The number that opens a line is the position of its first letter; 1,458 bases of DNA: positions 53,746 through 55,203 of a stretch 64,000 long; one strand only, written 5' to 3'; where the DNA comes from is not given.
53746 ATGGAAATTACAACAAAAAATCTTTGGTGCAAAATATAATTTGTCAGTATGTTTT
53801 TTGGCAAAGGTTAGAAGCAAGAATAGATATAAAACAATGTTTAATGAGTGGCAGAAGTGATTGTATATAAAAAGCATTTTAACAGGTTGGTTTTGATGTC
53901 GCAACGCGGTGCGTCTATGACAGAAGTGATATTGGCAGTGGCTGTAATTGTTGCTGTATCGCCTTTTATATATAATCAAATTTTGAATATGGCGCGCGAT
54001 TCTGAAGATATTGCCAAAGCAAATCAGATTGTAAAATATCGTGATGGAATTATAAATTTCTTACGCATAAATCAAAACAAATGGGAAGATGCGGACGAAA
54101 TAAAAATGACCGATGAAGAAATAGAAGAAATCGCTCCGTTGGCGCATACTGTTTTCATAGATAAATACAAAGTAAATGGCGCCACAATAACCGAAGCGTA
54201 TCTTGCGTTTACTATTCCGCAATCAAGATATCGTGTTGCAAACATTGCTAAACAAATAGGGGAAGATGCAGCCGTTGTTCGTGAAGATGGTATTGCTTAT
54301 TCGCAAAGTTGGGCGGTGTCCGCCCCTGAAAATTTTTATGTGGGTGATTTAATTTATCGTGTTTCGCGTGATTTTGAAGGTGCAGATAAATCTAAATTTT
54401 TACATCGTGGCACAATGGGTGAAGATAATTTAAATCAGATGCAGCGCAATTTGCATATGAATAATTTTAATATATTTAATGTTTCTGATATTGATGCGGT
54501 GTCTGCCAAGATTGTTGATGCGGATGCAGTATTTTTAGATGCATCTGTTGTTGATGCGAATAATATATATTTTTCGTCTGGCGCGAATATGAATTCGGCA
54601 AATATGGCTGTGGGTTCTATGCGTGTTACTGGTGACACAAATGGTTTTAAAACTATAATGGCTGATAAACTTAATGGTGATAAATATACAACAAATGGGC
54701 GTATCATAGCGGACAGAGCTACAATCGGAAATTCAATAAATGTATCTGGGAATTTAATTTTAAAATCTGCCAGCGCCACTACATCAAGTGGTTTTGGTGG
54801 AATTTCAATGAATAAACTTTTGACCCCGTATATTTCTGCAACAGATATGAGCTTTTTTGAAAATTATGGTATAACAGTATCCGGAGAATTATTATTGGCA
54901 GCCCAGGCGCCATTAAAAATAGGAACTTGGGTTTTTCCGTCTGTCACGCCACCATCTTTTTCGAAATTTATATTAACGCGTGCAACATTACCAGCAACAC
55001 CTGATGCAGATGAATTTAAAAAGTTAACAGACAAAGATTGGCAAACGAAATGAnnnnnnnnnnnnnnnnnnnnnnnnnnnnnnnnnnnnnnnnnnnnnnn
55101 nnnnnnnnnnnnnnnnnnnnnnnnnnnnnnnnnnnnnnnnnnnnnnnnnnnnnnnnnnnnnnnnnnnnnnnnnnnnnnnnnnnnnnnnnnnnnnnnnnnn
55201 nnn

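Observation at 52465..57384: Operon of three large paralogous pilin-like proteins plus a zinc-ribbon membrane protein and a secreted protein, with no pilus machinery nearby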

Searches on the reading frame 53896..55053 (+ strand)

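Call 3: search_protein_families(library=pfam, proteins=[window:53896-55053:+], max_evalue=1)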
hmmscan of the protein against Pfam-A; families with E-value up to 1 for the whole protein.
window:53896-55053:+ (385 aa): 1 family
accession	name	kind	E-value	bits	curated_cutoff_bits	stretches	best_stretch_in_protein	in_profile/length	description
PF18515.6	Rh5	-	0.015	15.4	26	1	35-126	119-210/255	Rh5 coiled-coil domain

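Call 4: search_protein_families(library=ncbifam, proteins=[window:53896-55053:+], max_evalue=1)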
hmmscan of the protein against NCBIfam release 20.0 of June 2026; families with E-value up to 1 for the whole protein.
window:53896-55053:+ (385 aa): 0 families
